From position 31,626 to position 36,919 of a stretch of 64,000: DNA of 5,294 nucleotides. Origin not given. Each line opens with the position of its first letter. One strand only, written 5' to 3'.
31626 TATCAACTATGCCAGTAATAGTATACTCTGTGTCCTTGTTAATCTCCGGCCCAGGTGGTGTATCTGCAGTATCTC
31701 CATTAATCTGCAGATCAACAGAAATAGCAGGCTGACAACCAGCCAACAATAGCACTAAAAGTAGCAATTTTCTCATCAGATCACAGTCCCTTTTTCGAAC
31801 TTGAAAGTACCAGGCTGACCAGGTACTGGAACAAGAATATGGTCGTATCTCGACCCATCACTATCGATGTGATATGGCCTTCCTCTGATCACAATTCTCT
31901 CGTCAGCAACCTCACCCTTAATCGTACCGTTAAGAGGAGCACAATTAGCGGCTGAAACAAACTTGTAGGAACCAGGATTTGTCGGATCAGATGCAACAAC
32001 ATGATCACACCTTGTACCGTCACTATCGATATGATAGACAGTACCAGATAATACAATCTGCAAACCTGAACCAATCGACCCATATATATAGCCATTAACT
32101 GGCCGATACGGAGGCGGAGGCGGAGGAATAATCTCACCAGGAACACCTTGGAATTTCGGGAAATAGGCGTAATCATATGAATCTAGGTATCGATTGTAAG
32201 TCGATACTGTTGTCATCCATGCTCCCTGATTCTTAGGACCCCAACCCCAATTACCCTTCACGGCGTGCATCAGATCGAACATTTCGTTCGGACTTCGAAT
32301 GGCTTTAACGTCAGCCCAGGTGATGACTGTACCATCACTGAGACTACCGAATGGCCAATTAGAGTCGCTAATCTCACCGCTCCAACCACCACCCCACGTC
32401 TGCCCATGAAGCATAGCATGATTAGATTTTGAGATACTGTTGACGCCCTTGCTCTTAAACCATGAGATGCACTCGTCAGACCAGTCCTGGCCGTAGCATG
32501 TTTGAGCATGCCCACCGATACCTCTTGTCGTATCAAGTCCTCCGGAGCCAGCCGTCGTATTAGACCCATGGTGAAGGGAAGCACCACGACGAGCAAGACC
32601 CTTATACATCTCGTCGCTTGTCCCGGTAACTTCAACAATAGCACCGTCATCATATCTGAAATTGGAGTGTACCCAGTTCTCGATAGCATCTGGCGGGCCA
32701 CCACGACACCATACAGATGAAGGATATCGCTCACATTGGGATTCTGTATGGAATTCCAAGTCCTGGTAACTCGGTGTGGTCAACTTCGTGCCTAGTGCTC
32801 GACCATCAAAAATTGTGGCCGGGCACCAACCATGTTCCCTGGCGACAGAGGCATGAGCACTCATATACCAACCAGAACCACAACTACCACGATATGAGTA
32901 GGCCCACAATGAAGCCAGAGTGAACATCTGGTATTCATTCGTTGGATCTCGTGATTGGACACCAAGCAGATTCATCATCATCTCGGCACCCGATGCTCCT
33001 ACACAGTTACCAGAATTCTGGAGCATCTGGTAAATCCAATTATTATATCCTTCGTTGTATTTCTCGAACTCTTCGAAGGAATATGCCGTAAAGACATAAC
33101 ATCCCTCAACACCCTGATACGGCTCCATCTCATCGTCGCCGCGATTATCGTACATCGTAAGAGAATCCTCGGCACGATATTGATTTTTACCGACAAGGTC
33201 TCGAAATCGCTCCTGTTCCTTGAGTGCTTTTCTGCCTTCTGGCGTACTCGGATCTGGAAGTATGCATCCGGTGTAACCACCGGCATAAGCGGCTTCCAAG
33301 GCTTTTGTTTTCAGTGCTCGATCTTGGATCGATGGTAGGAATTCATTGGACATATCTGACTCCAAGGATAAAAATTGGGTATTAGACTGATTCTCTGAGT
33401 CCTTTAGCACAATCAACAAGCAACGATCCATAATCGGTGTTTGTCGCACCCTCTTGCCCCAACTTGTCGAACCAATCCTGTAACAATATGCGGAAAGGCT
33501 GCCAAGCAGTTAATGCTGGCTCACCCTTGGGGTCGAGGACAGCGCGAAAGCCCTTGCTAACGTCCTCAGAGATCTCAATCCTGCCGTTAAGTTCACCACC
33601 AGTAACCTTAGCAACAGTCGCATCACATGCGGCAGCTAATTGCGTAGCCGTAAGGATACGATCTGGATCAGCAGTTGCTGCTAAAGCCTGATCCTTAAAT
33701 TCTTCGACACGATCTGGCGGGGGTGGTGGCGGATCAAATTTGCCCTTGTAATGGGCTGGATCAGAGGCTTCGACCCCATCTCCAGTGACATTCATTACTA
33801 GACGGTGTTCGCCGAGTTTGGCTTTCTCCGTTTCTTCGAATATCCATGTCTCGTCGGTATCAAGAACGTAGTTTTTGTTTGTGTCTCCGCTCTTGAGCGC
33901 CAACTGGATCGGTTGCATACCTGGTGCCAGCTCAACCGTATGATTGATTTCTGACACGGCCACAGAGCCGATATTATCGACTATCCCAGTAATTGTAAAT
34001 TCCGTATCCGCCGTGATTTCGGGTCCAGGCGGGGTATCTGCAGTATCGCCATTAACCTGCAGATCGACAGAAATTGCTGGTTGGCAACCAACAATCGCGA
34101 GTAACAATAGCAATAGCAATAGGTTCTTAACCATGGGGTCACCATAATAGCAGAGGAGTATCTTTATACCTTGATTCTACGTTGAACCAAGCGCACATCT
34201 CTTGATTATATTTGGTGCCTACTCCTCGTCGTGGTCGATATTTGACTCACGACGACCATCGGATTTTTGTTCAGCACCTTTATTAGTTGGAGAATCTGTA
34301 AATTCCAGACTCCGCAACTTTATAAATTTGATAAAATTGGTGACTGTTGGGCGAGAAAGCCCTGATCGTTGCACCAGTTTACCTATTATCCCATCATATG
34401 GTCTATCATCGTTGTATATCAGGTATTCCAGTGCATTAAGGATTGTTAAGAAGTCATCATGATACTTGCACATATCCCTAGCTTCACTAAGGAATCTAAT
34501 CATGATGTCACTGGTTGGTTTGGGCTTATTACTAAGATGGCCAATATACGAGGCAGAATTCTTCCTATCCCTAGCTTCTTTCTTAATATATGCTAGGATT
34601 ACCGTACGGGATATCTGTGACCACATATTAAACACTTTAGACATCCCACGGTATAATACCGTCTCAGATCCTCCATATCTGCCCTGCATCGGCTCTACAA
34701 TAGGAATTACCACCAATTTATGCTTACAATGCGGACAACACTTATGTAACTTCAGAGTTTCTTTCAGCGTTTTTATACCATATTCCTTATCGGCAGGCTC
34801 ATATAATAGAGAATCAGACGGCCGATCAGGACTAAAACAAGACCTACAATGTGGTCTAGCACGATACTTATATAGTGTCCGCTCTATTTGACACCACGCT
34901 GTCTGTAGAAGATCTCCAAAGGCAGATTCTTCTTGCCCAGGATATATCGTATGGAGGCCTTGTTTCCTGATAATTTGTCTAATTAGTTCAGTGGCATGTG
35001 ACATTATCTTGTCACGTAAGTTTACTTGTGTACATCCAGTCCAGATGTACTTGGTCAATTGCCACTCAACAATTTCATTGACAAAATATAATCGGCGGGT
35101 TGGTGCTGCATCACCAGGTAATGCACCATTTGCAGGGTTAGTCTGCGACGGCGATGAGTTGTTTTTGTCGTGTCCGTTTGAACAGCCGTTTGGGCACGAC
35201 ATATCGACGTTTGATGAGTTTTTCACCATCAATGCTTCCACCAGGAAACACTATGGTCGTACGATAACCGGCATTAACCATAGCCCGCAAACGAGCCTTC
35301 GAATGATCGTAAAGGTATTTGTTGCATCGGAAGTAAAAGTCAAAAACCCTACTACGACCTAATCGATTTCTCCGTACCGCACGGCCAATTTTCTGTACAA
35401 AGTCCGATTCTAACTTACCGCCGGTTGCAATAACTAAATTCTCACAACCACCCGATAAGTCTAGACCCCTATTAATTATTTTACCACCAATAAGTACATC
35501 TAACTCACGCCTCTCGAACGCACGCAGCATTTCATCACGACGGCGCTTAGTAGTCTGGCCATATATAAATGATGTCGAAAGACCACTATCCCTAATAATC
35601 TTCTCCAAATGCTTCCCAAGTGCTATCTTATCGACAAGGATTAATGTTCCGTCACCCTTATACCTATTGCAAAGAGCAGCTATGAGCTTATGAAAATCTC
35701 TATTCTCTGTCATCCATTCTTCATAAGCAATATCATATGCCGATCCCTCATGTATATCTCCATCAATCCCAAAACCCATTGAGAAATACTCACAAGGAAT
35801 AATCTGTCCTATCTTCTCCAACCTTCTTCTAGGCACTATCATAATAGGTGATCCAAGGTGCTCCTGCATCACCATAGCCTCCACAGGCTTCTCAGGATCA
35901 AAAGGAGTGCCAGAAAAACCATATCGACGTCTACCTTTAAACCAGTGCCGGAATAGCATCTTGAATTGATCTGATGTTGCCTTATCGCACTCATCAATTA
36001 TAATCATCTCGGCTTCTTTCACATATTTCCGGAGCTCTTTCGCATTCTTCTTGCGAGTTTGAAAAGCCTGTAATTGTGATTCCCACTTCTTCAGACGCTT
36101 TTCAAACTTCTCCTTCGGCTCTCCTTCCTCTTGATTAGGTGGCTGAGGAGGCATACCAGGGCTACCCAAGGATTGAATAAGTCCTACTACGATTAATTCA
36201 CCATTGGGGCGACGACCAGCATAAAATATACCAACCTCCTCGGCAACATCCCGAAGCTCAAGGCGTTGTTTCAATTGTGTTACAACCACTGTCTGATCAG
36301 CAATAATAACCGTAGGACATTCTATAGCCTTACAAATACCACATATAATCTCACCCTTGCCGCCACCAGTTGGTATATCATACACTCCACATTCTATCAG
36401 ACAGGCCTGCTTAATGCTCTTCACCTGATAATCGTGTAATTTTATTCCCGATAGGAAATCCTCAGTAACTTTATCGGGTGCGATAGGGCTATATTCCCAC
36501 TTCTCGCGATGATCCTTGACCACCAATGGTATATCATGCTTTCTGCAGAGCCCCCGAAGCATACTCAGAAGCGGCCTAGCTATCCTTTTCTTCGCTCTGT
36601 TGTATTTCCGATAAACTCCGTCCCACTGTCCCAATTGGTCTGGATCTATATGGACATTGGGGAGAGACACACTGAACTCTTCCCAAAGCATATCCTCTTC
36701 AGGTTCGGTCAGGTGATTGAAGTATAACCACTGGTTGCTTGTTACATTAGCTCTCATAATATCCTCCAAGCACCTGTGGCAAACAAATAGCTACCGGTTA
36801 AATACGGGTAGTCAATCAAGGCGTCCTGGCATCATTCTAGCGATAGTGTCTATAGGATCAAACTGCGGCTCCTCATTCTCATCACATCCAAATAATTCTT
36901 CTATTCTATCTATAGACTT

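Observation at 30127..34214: Late lipoprotein / cysteine protease / lipoprotein-metallopeptidase triad: a possible protease-based envelope-attack module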

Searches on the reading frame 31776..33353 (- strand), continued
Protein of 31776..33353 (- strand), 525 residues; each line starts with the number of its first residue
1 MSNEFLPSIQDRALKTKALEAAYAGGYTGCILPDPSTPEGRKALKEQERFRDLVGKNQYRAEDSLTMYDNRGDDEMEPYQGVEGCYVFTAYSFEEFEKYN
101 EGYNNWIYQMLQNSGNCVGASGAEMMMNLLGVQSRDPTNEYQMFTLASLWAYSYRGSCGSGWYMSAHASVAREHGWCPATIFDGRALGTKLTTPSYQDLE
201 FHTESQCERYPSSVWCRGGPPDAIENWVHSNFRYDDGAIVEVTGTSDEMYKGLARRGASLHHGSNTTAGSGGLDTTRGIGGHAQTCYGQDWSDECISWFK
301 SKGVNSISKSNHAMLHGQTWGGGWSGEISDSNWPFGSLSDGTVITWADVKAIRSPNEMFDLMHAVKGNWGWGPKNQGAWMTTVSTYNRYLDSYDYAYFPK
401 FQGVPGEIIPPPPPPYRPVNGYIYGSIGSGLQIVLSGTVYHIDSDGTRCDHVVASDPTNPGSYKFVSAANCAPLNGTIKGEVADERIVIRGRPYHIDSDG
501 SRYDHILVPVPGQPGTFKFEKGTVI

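Call 107: find_encoding_contigs(protein=P0208, flank=6000, max_places=2)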
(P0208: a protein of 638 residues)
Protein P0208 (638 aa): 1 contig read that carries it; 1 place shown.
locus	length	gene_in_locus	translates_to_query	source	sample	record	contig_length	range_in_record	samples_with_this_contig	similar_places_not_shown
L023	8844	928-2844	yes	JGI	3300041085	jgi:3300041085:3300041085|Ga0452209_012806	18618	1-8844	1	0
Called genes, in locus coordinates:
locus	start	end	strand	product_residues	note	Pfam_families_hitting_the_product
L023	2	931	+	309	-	?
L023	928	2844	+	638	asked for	-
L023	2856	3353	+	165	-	-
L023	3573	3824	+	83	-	-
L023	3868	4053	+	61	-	-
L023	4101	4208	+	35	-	-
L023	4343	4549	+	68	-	-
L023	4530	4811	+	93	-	-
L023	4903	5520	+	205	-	-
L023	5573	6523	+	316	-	-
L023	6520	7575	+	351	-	PF03837:RecT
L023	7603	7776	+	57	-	-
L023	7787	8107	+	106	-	-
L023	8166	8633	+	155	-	PF09956:Phage_cement_2 (faint)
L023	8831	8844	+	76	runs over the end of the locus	-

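Call 108: find_encoding_contigs(protein=P0191, flank=6000, max_places=2)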
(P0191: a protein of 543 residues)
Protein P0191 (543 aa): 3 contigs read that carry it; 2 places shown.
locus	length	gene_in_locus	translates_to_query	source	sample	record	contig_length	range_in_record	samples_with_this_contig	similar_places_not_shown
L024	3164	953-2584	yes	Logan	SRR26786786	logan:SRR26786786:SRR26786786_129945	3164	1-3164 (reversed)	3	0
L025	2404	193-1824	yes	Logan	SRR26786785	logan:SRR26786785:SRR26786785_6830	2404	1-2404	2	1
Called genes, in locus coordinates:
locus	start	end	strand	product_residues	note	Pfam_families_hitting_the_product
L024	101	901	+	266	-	-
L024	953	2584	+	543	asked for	-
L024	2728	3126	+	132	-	-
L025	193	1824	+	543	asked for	-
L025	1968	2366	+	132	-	-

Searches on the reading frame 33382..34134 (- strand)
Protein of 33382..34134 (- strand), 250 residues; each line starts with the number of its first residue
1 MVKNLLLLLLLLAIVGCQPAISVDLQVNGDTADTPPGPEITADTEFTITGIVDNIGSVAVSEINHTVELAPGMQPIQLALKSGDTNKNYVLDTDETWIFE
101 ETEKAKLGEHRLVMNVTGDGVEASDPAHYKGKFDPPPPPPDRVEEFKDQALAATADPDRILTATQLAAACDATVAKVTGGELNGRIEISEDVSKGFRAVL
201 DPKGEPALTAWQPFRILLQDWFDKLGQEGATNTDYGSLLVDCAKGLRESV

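Call 3: search_protein_families(library=pfam, proteins=[window:33382-34134:-], max_evalue=0.01)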
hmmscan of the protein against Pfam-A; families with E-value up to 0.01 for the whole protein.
window:33382-34134:- (250 aa): 0 families

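Call 4: search_protein_families(library=phrogs, proteins=[window:33382-34134:-], max_evalue=0.01)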
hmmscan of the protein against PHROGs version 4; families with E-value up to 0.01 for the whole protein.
window:33382-34134:- (250 aa): 0 families

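Call 35: find_homologous_proteins(query=window:33382-34134:-, max_evalue=0.01)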
Query window:33382-34134:- (250 aa): 2 proteins with E <= 0.01 among 2056 candidates.
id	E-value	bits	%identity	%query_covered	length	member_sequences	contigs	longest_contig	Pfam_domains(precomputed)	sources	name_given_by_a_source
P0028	1.1e-98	348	89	69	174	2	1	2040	-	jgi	jgi:hypothetical protein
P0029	8.1e-41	158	59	52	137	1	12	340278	-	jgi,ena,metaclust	metaclust:\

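Call 67: predict_structure(alignment_id=A3)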
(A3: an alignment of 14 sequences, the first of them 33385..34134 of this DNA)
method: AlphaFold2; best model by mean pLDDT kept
length: 250 residues; sequences in the alignment: 14
mean_pLDDT: 61.7   pTM: 0.50
mean pLDDT of the five models: 61.7, 61.7, 59.0, 58.5, 58.5
residues with pLDDT >= 90: 97; 70-90: 14; 50-70: 1; < 50: 138
segments of 3 or more residues with pLDDT < 50: 1-138
pLDDT, mean of each block of 10 residues (from residue 1): 40 33 35 35 42 29 31 33 35 34 41 38 34 39 96 97 99 97 93 97 95 94 83 94 98
secondary structure, 60 per line:
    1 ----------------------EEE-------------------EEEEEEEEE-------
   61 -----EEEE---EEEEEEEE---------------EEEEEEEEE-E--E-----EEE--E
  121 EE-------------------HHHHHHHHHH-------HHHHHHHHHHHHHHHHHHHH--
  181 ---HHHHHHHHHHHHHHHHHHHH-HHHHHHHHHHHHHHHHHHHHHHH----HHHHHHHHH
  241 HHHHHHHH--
elements in order: E23-25 E45-53 E66-69 E73-80 E96-104 E115-117 E120-122 H142-151 H159-178 H184-203 H205-227 H232-248

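Call 95: find_encoding_contigs(protein=P0029, flank=10000, max_places=2)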
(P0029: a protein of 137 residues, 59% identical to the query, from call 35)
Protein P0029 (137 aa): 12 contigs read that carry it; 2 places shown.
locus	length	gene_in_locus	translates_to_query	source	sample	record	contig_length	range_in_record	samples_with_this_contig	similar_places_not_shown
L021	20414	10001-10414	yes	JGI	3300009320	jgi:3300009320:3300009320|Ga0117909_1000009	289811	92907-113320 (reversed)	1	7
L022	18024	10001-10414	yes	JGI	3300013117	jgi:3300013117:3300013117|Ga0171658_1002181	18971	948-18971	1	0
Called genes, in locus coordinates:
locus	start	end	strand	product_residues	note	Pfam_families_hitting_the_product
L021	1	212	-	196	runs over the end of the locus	PF06508:QueC (weak)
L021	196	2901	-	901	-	PF07733:DNA_pol3_alpha, PF17657:DNA_pol3_finger, PF14579:HHH_6 (weak)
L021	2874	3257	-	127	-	-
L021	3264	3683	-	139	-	-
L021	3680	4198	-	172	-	-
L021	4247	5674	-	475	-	PF02811:PHP, PF07733:DNA_pol3_alpha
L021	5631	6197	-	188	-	-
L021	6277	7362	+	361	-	PF00535:Glycos_transf_2, PF10111:Glyco_tranf_2_2 (weak)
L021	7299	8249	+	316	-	-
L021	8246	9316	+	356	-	-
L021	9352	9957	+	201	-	-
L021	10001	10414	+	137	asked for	-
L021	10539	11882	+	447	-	PF00246:Peptidase_M14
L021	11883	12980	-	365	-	PF25216:Volactin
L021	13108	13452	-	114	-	-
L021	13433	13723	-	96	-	-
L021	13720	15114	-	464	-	PF00535:Glycos_transf_2 (weak)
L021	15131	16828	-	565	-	-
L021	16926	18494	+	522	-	-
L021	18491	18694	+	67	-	-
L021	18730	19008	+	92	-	-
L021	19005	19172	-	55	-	-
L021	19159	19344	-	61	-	-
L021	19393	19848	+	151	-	-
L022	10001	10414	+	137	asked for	-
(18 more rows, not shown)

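Call 99: search_protein_families(library=pfam, proteins=[L021:10356-11879:+, L021:9352-9954:+, L021:8246-9313:+, L021:11883-12977:-], max_evalue=0.01)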
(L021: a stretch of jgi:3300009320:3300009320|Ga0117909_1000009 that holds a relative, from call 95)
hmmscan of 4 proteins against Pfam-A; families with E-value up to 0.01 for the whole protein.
L021:10356-11879:+ (508 aa): 5 families
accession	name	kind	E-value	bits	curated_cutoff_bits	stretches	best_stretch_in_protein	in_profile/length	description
PF00246.29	Peptidase_M14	-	6.1e-21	75.7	21.6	1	236-349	1-135/286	Zinc carboxypeptidase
PF17210.9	SdrD_B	-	2.7e-11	44.1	29.7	1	18-80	5-73/112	SdrD B-like domain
PF11008.14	DUF2846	-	0.00023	21.6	34.3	1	40-95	24-74/92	Protein of unknown function (DUF2846)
PF13620.12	CarboxypepD_reg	-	0.00053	20.7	32.3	1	39-69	16-52/82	Carboxypeptidase regulatory-like domain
PF07495.19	Y_Y_Y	-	0.0047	17.2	26.6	0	44-75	17-48/65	Y_Y_Y domain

L021:9352-9954:+ (201 aa): 0 families

L021:8246-9313:+ (356 aa): 0 families

L021:11883-12977:- (364 aa): 1 family
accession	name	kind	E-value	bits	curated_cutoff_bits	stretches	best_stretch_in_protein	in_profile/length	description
PF25216.1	Volactin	-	7.5e-40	137.8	35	1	3-358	3-321/321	Volactin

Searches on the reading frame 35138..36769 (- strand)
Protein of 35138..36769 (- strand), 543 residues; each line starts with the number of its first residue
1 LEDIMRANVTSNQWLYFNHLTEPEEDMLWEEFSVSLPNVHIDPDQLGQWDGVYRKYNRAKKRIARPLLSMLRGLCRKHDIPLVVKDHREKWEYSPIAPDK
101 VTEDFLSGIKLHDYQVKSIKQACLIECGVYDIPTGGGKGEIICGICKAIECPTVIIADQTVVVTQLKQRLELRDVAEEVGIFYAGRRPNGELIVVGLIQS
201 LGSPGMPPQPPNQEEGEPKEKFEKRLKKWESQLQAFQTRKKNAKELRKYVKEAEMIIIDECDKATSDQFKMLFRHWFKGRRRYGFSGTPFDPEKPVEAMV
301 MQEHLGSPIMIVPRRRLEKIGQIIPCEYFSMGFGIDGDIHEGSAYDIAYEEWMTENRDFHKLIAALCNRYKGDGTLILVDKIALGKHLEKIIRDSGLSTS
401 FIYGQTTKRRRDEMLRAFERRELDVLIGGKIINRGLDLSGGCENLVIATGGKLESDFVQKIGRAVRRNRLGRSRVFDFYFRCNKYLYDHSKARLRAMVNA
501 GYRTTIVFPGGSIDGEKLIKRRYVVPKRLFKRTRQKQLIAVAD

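Call 70: search_protein_families(library=pfam, proteins=[window:35138-36769:-], max_evalue=0.001)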
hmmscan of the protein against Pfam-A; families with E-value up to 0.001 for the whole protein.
window:35138-36769:- (543 aa): 3 families
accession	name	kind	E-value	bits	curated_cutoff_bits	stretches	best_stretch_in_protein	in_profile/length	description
PF00271.37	Helicase_C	-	1.3e-11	45.2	23.5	1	362-467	6-109/110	Helicase conserved C-terminal domain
PF04851.21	ResIII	-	5.6e-09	36.6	22.5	1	109-290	2-163/164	Type III restriction enzyme, res subunit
PF18766.7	SWI2_SNF2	-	0.00059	20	26.7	0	232-293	99-159/221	SWI2/SNF2 ATPase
